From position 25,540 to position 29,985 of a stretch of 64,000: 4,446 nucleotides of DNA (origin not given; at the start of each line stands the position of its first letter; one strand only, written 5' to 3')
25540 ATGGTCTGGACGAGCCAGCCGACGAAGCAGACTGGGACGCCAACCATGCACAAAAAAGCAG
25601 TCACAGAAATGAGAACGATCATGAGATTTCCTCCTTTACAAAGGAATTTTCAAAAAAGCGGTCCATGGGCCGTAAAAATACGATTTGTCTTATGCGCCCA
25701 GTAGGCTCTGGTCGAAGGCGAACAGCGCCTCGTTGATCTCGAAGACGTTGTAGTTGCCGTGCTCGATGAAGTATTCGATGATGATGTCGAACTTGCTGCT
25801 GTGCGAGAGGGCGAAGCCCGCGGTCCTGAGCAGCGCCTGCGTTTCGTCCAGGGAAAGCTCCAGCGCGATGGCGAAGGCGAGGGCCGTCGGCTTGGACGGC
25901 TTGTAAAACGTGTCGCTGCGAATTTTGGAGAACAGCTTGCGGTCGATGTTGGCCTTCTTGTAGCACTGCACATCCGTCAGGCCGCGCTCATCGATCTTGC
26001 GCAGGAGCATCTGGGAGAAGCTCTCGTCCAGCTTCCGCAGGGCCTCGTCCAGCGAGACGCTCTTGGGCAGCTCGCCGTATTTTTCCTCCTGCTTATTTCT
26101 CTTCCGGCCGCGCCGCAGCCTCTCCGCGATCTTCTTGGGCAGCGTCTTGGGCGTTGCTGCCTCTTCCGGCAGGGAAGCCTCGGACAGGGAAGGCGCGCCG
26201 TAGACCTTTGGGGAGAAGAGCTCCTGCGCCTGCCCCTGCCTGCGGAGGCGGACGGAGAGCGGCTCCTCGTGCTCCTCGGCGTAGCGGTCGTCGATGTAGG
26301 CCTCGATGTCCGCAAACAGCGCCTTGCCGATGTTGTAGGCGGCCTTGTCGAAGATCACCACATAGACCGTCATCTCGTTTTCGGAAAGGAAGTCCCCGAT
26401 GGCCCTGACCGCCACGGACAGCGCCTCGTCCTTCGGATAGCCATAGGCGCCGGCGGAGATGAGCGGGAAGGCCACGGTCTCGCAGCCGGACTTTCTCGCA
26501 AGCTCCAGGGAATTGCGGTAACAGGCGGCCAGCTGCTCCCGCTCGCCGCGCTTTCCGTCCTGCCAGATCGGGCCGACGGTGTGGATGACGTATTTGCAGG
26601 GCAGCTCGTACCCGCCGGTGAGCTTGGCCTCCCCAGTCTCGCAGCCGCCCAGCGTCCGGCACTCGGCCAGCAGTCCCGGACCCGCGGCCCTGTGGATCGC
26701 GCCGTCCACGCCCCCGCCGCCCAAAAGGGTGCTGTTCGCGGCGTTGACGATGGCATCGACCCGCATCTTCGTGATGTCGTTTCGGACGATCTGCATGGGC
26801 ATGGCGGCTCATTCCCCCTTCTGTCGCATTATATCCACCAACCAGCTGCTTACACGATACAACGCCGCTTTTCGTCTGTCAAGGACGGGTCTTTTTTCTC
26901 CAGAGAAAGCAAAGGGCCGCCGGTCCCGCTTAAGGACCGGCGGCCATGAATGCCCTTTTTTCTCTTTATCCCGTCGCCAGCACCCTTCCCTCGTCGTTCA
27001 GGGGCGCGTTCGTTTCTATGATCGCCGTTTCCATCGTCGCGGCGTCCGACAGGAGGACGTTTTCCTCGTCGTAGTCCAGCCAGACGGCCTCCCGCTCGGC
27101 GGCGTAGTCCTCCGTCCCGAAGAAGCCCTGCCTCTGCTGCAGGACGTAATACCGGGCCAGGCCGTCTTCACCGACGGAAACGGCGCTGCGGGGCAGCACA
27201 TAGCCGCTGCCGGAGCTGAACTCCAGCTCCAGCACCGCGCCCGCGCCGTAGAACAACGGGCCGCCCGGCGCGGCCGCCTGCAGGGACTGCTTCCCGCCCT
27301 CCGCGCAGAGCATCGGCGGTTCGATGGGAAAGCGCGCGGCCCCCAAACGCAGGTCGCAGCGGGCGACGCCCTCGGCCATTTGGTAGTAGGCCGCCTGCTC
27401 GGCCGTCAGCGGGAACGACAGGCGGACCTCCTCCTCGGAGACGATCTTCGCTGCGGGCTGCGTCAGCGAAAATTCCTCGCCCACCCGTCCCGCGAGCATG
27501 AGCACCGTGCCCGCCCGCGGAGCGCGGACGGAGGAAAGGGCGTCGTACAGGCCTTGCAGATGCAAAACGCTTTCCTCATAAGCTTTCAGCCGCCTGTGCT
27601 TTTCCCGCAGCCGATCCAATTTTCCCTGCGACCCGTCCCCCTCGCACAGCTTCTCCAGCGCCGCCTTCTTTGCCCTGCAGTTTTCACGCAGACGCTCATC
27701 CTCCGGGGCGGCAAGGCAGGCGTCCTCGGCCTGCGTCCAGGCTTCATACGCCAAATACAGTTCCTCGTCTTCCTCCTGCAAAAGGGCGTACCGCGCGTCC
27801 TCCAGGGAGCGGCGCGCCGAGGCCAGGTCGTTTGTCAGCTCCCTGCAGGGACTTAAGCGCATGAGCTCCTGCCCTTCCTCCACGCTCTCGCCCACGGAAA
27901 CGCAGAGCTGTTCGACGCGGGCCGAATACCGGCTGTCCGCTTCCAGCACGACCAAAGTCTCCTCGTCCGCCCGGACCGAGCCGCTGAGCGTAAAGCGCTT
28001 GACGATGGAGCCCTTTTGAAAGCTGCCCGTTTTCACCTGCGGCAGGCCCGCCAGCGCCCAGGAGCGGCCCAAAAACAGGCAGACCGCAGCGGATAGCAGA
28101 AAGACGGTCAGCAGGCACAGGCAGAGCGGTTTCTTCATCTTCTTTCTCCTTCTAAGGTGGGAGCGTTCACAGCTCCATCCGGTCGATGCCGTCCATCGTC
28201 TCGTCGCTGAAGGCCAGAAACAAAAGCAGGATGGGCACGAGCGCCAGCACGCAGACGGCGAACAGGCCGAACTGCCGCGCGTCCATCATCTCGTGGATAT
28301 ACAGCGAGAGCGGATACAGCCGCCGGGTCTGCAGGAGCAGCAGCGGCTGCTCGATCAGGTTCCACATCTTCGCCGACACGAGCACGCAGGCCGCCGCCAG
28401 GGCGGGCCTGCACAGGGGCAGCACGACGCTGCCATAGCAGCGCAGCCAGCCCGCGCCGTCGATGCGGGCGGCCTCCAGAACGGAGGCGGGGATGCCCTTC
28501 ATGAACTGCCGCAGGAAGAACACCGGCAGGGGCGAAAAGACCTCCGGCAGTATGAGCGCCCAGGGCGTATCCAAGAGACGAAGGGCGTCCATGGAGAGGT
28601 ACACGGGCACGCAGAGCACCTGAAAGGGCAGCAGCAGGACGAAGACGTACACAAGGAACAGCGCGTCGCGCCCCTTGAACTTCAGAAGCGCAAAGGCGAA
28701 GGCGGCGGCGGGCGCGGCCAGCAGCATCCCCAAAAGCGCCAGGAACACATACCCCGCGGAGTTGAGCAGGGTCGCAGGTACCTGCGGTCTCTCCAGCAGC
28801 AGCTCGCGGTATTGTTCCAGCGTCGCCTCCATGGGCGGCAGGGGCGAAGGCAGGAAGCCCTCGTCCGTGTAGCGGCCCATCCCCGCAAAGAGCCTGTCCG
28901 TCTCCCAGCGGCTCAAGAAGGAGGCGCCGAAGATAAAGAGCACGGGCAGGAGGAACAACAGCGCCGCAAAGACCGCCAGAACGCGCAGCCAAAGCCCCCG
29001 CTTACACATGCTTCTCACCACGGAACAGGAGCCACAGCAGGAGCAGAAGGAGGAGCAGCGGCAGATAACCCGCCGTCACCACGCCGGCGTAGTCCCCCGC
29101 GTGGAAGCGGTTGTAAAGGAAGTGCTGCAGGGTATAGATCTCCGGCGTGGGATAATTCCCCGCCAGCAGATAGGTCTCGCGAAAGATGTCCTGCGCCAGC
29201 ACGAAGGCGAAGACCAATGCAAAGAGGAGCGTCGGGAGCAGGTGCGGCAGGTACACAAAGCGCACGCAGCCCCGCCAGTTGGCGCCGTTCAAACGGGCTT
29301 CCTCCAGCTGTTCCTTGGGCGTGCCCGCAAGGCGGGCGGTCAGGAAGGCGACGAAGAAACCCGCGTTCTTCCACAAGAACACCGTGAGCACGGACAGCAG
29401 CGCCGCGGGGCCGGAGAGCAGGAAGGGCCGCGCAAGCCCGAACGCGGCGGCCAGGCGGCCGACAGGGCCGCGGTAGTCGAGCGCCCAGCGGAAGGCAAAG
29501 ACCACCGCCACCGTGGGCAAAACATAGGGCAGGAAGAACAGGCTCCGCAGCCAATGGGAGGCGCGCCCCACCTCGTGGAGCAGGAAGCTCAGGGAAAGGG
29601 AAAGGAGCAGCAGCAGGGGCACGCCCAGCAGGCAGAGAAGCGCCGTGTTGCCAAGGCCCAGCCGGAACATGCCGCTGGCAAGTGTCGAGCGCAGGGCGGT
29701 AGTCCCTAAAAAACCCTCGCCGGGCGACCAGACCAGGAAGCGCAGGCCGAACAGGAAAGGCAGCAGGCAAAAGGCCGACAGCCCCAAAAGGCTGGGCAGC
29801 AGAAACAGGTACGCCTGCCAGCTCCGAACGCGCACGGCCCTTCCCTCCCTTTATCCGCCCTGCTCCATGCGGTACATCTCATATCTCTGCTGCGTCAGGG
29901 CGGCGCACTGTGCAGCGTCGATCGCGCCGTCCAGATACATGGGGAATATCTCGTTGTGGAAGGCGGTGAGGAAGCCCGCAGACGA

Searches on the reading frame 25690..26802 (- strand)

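Call 12: search_protein_families(library=pfam, proteins=[window:25690-26802:-])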
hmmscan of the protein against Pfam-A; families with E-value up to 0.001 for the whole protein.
window:25690-26802:- (370 aa): 1 family
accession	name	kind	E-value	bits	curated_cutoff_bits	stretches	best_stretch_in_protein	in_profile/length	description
PF01661.27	Macro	-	5.3e-48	162.3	22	1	19-131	1-118/118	Macro domain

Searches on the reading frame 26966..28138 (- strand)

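Call 12: search_protein_families(library=pfam, proteins=[window:26966-28138:-])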
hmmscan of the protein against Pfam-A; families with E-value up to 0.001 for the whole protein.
window:26966-28138:- (390 aa): 2 families
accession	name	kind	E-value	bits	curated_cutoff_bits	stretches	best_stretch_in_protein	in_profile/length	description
PF16576.10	HlyD_D23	-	5.1e-07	29.6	30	1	47-251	4-158/214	Barrel-sandwich domain of CusB or HlyD membrane-fusion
PF13437.12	HlyD_3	-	0.0004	21.5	22.2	0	204-251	2-49/106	HlyD family secretion protein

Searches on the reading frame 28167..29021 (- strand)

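Call 12: search_protein_families(library=pfam, proteins=[window:28167-29021:-])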
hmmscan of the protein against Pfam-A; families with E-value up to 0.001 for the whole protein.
window:28167-29021:- (284 aa): 1 family
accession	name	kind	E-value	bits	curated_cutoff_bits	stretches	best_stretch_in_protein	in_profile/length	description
PF00528.27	BPD_transp_1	-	2.1e-10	41.1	26.4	1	105-271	8-174/184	Binding-protein-dependent transport system inner membrane component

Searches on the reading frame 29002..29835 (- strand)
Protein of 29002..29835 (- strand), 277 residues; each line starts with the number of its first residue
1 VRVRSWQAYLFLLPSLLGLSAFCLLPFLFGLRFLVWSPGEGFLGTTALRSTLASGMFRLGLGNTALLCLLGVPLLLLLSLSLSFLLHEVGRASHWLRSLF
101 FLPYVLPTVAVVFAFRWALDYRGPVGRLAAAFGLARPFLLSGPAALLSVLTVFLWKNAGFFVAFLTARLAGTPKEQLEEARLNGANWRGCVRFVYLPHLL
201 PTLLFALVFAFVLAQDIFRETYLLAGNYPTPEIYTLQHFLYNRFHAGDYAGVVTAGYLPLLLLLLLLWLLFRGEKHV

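Call 12: search_protein_families(library=pfam, proteins=[window:29002-29835:-])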
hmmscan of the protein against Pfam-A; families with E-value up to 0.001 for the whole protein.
window:29002-29835:- (277 aa): 1 family
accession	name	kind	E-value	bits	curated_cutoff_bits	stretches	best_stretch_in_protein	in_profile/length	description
PF00528.27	BPD_transp_1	-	2.7e-07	30.9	26.4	1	86-267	10-171/184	Binding-protein-dependent transport system inner membrane component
